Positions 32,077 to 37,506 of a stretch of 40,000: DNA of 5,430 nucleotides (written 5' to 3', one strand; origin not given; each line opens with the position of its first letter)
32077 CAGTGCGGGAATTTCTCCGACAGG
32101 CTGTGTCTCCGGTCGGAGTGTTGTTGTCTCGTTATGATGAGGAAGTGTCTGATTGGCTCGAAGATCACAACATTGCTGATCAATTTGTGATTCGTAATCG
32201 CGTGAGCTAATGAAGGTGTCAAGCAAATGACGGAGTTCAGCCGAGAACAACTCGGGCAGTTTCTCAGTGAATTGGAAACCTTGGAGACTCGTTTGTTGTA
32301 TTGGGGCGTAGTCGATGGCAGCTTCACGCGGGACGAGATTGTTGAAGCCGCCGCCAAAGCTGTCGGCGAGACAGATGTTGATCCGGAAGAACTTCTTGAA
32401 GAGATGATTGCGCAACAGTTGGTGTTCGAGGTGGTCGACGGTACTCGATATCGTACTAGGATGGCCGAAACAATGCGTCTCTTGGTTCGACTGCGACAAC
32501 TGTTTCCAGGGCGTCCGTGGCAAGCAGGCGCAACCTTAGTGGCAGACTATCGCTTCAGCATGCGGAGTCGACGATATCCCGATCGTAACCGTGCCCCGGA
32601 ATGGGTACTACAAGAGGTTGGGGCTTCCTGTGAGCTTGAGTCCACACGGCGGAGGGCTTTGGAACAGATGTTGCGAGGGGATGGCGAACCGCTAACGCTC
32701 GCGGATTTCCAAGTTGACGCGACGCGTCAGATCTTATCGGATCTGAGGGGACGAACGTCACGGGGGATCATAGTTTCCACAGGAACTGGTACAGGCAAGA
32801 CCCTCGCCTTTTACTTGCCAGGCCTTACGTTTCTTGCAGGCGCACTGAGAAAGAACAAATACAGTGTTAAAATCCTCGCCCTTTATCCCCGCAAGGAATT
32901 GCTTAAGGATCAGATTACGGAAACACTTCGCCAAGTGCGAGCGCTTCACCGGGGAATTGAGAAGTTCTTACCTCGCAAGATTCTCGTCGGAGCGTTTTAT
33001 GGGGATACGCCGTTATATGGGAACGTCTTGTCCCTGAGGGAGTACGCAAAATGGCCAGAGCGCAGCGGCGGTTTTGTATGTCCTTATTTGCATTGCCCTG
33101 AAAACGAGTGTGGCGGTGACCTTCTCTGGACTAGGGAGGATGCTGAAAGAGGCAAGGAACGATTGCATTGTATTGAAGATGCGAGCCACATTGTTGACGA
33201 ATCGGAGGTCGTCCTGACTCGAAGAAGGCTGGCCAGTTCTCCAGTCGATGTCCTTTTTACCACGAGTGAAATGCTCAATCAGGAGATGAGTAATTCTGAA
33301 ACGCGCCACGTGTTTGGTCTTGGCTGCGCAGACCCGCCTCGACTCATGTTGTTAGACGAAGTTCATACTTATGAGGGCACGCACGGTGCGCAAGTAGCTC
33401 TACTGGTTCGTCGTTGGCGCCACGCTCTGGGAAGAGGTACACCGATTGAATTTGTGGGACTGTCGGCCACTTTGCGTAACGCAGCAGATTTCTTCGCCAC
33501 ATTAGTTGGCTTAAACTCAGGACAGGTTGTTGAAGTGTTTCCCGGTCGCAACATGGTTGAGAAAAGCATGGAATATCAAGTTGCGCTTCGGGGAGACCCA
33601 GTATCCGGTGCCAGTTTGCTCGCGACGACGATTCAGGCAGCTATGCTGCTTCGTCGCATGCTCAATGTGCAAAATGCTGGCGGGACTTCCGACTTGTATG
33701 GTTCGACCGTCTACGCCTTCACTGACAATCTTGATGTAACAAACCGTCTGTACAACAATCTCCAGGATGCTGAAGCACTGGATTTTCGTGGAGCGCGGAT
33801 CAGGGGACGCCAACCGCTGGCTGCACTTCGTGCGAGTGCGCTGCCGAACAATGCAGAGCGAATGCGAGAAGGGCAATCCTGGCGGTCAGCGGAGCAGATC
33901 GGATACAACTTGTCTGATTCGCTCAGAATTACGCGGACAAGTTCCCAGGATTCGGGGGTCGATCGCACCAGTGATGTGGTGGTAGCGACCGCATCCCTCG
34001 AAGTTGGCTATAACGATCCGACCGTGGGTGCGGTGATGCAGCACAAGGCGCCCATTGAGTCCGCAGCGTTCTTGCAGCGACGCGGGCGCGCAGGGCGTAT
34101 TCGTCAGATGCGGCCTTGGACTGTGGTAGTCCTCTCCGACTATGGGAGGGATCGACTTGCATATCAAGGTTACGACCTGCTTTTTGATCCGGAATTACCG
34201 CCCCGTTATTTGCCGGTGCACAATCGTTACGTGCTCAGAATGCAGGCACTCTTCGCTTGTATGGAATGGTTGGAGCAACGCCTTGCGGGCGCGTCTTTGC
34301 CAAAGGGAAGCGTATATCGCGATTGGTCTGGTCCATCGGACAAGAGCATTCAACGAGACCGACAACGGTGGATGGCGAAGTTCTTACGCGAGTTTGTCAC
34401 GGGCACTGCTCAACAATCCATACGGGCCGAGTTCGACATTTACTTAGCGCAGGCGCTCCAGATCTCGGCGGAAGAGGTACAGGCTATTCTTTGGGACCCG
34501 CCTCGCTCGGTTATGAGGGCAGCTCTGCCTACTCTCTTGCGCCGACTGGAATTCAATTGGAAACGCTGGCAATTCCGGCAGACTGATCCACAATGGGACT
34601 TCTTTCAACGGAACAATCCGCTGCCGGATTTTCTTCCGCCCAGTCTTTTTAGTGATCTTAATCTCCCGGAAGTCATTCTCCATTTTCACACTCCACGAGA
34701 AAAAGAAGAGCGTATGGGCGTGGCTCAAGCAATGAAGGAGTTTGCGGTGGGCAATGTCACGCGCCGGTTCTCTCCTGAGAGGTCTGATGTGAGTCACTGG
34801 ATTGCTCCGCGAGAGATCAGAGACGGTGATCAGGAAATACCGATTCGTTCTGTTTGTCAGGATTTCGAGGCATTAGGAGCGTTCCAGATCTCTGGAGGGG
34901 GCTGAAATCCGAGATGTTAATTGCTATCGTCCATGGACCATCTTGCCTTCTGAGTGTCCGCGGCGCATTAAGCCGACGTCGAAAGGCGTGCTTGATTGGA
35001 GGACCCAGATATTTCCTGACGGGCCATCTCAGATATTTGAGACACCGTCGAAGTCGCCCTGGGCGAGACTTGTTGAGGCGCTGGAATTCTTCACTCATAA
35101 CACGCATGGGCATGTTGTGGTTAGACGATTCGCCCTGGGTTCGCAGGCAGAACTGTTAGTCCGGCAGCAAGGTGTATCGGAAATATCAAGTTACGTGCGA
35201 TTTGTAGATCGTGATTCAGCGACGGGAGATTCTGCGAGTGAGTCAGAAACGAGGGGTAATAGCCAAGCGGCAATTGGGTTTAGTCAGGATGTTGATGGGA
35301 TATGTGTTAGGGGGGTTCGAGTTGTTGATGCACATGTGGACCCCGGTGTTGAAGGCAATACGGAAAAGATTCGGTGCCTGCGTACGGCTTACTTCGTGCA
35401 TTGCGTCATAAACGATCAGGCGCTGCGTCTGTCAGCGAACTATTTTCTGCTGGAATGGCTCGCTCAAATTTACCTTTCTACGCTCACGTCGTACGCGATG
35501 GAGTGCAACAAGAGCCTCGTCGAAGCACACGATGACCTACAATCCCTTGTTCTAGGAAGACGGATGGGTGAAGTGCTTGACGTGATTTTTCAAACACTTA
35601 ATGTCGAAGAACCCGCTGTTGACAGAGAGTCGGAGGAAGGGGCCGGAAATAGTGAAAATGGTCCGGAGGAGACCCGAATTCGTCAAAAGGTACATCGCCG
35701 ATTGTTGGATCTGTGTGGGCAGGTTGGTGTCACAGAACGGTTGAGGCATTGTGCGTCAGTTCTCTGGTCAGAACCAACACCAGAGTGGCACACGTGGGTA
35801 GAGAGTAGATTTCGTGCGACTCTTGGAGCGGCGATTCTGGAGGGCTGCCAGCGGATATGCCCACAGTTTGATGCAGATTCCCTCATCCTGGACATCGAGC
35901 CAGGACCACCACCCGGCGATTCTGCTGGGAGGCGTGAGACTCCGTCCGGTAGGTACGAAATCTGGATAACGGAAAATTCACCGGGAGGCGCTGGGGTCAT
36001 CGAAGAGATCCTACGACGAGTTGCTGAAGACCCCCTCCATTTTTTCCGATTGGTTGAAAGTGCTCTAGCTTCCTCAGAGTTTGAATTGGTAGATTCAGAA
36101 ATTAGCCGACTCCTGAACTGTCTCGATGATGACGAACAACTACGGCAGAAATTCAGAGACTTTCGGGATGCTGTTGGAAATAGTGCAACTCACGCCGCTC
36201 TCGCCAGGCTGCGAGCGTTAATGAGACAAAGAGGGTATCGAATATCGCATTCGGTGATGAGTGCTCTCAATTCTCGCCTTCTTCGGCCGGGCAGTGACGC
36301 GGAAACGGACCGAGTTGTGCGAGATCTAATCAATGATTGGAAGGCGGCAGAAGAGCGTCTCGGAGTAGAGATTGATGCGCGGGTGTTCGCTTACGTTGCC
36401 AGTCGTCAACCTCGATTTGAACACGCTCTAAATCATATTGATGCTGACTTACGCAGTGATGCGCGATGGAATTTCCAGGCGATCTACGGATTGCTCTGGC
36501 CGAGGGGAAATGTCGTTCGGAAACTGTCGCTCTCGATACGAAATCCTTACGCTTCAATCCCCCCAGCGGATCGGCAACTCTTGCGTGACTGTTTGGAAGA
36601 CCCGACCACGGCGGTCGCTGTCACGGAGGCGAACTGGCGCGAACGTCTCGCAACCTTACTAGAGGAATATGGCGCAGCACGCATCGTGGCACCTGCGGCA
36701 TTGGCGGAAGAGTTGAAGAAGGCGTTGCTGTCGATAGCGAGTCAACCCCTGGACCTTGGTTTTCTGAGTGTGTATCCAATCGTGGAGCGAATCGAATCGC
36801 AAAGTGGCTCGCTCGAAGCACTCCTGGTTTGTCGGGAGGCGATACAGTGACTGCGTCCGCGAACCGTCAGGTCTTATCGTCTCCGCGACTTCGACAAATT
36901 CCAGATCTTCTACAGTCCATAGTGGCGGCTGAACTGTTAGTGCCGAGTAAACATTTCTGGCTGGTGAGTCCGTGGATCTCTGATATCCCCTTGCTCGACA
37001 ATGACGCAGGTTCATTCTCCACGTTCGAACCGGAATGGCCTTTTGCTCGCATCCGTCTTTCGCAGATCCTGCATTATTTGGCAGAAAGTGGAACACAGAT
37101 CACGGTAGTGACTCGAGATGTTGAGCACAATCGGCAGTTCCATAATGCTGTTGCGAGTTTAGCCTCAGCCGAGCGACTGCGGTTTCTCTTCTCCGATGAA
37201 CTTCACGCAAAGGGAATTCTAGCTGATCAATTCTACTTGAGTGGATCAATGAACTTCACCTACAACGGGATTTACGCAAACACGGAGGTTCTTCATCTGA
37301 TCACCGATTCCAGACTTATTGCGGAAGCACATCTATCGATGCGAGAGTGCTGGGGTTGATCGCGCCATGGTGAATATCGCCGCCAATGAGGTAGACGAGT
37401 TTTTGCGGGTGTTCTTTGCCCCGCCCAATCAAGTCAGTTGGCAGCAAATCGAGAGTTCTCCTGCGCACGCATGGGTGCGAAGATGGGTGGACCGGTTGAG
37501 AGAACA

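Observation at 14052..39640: Self-contained Dpd-type 7-deazaguanine DNA modification/restriction island (~25.6 kb, 17 co-oriented genes)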

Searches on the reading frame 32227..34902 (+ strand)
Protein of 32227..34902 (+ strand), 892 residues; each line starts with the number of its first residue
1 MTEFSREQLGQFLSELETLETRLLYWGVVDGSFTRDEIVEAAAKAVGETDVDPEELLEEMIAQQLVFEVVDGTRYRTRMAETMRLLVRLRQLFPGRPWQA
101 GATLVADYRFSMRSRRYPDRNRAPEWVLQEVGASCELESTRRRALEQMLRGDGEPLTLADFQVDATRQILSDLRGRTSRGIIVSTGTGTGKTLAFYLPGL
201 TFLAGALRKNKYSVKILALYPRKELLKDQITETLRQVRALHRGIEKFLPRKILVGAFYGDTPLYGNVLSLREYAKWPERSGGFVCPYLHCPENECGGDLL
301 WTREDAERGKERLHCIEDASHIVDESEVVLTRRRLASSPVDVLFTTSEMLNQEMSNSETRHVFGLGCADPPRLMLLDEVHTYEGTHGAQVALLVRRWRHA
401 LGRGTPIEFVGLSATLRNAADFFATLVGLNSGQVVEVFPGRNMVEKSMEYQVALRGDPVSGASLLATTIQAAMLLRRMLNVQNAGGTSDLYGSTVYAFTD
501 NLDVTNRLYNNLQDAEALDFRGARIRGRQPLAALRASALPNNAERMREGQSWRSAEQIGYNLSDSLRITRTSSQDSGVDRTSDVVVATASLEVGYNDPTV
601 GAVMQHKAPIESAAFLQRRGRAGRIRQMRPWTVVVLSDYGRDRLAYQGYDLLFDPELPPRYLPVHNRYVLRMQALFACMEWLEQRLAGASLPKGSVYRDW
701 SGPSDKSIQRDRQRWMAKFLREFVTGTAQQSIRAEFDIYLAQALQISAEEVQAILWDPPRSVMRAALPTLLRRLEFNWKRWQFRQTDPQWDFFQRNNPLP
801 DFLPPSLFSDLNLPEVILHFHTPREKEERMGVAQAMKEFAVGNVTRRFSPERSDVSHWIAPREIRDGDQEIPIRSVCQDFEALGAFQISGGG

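Call 5: search_protein_families(library=ncbifam, proteins=[window:32227-34902:+], max_evalue=0.001)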
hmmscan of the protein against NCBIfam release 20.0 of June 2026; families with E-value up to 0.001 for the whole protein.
window:32227-34902:+ (892 aa): 9 families
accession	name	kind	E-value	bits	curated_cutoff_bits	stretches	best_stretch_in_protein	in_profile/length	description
NF041067.1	DpdJ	equivalog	0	1201.4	800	1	13-888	1-878/1482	protein DpdJ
TIGR03817.1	DECH_helic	hypoth_equivalog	5.1e-19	68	874.1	2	332-436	122-224/742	helicase/secretion neighborhood putative DEAH-box helicase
TIGR04121.1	DEXH_lig_assoc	equivalog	1.1e-15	56.5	850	1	331-436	106-207/804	ligase-associated DNA damage response DEXH box helicase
NF007284.0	PRK09751.1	equivalog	2.4e-09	35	1496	1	332-624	140-418/1538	ATP-dependent helicase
NF010338.0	PRK13767.1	equivalog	2.5e-08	32.6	849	0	583-636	343-397/877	ATP-dependent helicase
NF008394.0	PRK11192.1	equivalog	1e-06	27.9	507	1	178-237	40-98/441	ATP-dependent RNA helicase SrmB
NF053636.1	DDHlcsCsdAPsy1082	equivalog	0.00011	20.9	890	1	178-244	40-104/512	DEAD/DEAH box helicase CsdA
TIGR03158.1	cas3_cyano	exception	0.00027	20.2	69.1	0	173-232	9-58/357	type I-D CRISPR-associated helicase Cas3'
TIGR00614.1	recQ_fam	subfamily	0.00078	18.3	219.8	0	582-624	277-319/470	RecQ family ATP-dependent DNA helicase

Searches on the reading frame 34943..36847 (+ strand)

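Call 5: search_protein_families(library=ncbifam, proteins=[window:34943-36847:+], max_evalue=0.001)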
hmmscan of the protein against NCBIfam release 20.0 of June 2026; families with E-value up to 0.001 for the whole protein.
window:34943-36847:+ (635 aa): 1 family
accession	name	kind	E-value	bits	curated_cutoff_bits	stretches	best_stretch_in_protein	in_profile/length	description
NF041067.1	DpdJ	equivalog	8.2e-153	510.9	800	1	3-635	897-1482/1482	protein DpdJ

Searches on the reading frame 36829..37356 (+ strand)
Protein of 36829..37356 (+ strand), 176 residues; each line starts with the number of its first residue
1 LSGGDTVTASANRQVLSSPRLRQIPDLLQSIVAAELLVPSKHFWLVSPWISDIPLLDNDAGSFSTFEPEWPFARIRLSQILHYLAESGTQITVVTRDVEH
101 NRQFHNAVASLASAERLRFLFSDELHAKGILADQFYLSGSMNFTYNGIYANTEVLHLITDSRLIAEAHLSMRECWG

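Call 5: search_protein_families(library=ncbifam, proteins=[window:36829-37356:+], max_evalue=0.001)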
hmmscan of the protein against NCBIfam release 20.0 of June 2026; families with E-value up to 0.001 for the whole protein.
window:36829-37356:+ (176 aa): 2 families
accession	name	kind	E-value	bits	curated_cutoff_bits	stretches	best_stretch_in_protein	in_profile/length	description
NF041068.1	DpdK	equivalog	2.3e-55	186.7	100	1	21-175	11-167/167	phospholipase D-like domain-containing protein DpdK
NF038319.1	DISARM_DrmC_I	equivalog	0.0002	21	133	1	92-172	157-232/236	DISARM system phospholipase D-like protein DrmC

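Call 13: search_protein_families(library=padloc, proteins=[window:36829-37356:+], max_evalue=0.001)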
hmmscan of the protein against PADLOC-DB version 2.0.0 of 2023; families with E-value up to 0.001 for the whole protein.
window:36829-37356:+ (176 aa): 6 families
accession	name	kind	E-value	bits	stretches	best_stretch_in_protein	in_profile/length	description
PDLC02901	DpdK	-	1.2e-52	176.1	1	20-176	13-170/173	DpdK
PDLC02902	DpdK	-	7.8e-25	85.7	1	44-175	2-133/137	DpdK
PDLC02899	DpdK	-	3e-21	74.2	1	23-170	19-166/247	DpdK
PDLC02900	DpdK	-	6.8e-16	56.9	1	23-153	18-150/181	DpdK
PDLC02614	DrmC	-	2e-08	32.2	1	79-162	51-139/153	DrmC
PDLC02707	PbeA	-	0.00019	18.2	0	36-129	303-391/672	PbeA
